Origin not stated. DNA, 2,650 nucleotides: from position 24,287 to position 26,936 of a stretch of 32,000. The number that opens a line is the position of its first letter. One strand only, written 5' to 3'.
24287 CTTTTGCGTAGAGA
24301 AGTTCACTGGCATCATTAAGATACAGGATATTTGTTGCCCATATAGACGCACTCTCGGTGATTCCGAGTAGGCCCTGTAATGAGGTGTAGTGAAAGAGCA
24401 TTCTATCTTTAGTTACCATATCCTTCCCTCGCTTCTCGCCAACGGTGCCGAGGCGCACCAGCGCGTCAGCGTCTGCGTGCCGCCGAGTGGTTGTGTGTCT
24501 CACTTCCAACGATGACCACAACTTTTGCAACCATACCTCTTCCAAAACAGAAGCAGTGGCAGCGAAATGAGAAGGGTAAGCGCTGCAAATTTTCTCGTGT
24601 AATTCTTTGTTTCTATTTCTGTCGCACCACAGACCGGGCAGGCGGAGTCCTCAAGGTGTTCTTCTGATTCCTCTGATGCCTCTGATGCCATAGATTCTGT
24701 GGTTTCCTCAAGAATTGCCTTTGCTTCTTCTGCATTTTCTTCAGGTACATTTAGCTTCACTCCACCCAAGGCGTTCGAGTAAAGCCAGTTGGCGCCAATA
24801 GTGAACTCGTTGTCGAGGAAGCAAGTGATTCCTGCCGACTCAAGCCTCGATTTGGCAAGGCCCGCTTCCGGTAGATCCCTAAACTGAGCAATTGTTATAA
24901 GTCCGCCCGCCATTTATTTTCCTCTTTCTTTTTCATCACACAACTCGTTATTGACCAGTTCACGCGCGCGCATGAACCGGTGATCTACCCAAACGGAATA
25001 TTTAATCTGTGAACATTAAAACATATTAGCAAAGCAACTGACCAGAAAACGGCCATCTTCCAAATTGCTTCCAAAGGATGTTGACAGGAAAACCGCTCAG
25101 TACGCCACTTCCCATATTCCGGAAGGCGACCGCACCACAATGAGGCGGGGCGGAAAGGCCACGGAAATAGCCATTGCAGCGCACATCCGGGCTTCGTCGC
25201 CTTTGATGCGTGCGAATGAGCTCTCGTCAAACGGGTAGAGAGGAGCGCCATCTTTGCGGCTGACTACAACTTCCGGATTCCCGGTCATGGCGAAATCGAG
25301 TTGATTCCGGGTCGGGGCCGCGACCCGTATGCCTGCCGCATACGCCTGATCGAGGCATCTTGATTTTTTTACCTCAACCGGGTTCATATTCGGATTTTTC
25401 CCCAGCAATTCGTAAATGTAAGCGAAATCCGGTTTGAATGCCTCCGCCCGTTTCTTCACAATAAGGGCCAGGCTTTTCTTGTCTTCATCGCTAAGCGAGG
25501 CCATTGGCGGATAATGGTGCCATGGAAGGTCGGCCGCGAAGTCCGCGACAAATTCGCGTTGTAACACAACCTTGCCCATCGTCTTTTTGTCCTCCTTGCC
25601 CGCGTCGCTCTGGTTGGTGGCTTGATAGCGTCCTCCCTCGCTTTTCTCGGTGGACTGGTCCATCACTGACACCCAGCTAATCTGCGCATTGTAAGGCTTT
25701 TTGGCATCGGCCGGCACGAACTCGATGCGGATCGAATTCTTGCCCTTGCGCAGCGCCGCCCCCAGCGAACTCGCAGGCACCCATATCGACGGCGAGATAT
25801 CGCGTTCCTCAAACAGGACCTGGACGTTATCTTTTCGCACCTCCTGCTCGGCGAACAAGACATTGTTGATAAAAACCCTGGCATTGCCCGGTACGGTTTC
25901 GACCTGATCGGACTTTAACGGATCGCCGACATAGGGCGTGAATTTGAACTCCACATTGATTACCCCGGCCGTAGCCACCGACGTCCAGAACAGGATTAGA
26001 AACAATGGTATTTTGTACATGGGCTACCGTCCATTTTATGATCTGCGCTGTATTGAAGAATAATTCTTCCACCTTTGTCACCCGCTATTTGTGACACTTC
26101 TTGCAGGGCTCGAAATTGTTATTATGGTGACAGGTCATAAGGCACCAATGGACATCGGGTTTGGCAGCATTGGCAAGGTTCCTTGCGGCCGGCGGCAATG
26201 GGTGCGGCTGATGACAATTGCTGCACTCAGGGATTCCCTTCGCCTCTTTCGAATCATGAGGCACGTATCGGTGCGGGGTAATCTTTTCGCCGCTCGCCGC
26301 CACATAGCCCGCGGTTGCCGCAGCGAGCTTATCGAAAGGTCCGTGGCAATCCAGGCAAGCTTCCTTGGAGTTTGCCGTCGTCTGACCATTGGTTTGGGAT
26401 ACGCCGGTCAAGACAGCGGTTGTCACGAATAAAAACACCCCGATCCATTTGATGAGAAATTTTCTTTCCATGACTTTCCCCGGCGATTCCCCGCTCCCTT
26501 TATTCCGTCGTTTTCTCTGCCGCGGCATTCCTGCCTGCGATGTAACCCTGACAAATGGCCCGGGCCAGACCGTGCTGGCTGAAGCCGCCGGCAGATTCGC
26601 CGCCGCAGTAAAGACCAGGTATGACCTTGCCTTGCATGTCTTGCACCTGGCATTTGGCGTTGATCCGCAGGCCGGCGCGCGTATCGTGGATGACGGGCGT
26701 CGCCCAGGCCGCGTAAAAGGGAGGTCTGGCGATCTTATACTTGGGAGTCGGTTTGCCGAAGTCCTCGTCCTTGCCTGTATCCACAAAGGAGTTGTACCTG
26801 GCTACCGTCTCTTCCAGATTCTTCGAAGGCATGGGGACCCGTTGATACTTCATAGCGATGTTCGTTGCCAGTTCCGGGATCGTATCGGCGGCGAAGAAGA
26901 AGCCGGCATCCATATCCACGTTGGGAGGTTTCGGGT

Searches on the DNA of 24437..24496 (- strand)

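Call 69: build_rna_model(alignment_id=A3, structure=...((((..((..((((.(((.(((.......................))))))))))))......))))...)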
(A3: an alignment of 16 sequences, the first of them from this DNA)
Model R1 built from alignment A3 (16 sequences, 73 columns); structure: as given.
model positions 63; base pairs 13; branch points 0; effective number of sequences 16; information 0.737 bits per position. Calibrated on 0.2 Mb of random sequence (short: E-values are rough).
structure used (alignment columns):
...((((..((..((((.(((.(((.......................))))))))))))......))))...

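Call 70: search_with_rna_model(model_id=R1, sources=[window, L001, L002, L003, L004, L005, L006, L007, L008, L009, L010, L011, L014, L015, L016, L017, L018, L019, L020, L021, L022, L023, L024, L025, L026, L027, L028, L029, L030, L031, L012, L013, L032], max_evalue=1, make_alignment=true)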
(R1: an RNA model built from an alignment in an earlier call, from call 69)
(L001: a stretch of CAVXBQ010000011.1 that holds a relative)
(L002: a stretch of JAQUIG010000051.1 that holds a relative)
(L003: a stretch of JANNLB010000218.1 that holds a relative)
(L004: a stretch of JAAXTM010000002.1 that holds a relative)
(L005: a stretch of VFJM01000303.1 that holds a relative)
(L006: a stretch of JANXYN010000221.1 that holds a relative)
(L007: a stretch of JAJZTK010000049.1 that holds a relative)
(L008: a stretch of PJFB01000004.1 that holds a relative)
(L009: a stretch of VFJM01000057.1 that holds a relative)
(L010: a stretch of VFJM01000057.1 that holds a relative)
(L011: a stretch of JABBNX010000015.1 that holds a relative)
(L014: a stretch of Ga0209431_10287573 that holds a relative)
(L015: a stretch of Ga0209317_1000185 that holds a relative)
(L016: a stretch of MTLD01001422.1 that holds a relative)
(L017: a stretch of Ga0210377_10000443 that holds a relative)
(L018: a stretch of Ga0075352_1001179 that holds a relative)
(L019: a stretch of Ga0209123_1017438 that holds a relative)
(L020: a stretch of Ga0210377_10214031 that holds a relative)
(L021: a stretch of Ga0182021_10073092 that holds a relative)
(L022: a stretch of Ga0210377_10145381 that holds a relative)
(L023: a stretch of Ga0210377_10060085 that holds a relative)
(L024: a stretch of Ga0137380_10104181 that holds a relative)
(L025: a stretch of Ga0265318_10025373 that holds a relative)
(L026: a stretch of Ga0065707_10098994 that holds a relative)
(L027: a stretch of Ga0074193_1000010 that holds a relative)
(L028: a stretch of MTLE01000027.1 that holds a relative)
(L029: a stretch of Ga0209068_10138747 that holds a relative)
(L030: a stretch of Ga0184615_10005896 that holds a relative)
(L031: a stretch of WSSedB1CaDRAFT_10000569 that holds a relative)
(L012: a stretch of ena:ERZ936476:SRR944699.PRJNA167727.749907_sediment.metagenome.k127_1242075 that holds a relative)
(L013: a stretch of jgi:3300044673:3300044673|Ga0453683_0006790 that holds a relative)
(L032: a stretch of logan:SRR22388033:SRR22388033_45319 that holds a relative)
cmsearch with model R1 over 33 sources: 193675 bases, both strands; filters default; matches with E-value up to 1: 30.
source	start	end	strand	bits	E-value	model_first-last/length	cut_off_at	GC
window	13951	14018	-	55.4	1.2e-10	1-63/63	no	0.65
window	13261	13329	-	53.3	3.9e-10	1-63/63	no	0.7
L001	1112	1173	-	52.8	5e-10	1-63/63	no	0.65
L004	3678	3739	-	52.6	5.6e-10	1-63/63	no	0.56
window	23347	23418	-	50.7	1.6e-09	1-63/63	no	0.64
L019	1283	1354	-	48.5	5.7e-09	1-63/63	no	0.61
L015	2253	2317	-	46.5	1.7e-08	1-63/63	no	0.69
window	24437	24496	-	45.7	2.6e-08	1-63/63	no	0.72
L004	2299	2365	-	45.5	2.9e-08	1-63/63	no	0.58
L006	3795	3864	-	44.9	4.3e-08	1-63/63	no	0.57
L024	2044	2103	+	41.4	3e-07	1-63/63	no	0.68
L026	681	735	+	39.2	1e-06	1-63/63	no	0.65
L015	3203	3265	-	39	1.1e-06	1-63/63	no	0.65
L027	5544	5614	-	36.2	5.6e-06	1-63/63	no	0.66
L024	1065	1115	+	35.4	8.9e-06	1-63/63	no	0.59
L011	4143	4193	+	34.8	1.2e-05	1-63/63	no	0.61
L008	303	365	-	34.5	1.5e-05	1-63/63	no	0.63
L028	4068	4130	+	34.5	1.5e-05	1-63/63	no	0.63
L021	616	666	-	32.3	4.9e-05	1-63/63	no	0.59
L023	1419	1471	+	32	5.9e-05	1-63/63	no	0.6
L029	225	288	-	30.7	0.00012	1-63/63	no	0.62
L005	4187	4243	+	28.5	0.00042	1-63/63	no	0.58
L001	70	131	-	27.9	0.00058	1-63/63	no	0.56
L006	3152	3213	-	24.7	0.0035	1-63/63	no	0.56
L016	570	639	-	23.6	0.0064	1-63/63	no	0.59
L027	4323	4383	-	23.1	0.0089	1-63/63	no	0.52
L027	3563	3614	-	19.1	0.084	1-63/63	no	0.62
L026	1721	1781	+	18.8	0.095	1-63/63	no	0.66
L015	1203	1266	-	16.6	0.33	1-63/63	no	0.62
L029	737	798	-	15.8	0.54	1-63/63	no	0.55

Alignment A4: 30 matches aligned to the model, 100 columns, each read 5' to 3' on its own strand. Consensus structure (alignment columns), stored with it:
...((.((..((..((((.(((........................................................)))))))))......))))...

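Call 84: search_with_rna_model(model_id=R1, sources=[L033, L034, L035, L036], max_evalue=1)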
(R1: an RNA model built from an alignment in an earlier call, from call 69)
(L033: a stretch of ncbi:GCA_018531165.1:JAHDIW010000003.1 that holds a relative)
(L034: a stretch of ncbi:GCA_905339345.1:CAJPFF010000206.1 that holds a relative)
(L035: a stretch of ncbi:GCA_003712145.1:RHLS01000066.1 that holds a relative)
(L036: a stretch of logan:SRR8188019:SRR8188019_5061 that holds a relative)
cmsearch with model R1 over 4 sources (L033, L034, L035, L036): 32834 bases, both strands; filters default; matches with E-value up to 1: 0.
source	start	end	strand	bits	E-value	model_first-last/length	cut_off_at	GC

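Call 88: search_with_rna_model(model_id=R1, sources=[L037, L038], max_evalue=1)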
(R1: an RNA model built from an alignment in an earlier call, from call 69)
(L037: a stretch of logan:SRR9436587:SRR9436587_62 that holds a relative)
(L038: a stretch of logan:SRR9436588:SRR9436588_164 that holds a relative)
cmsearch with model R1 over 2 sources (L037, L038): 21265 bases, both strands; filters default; matches with E-value up to 1: 8.
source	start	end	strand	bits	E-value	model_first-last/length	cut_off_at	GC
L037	1933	1993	-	37.1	3.8e-07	1-63/63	no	0.52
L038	1933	1993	-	37.1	3.8e-07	1-63/63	no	0.52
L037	539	599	-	20.8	0.0035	1-63/63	no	0.57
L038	539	599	-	20.8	0.0035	1-63/63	no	0.57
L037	2455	2505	-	16.6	0.038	1-63/63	no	0.53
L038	2455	2505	-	16.6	0.038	1-63/63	no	0.53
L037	1437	1488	-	14.7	0.11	1-63/63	no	0.62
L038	1437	1488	-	14.7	0.11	1-63/63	no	0.62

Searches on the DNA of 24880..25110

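Call 73: search_rna_families(source=window, start=24880, end=25110, threshold=evalue, max_evalue=5)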
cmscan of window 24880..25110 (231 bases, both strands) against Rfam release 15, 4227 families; matches with E-value up to 5: 1.
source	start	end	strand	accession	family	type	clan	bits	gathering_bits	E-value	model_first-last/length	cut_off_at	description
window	24922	24943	-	RF01139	sR2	Gene; snRNA; snoRNA; CD-box;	-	10.5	42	4.7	1-57/57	no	Small nucleolar RNA sR2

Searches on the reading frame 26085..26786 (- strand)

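Call 14: search_protein_families(library=pfam, proteins=[window:26085-26786:-], max_evalue=0.01)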
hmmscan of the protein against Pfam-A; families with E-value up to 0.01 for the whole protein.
window:26085-26786:- (233 aa): 1 family
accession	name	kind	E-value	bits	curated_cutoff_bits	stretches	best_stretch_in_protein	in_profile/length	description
PF14537.11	Cytochrom_c3_2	-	0.00082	20.2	25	1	134-220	19-78/79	Cytochrome c3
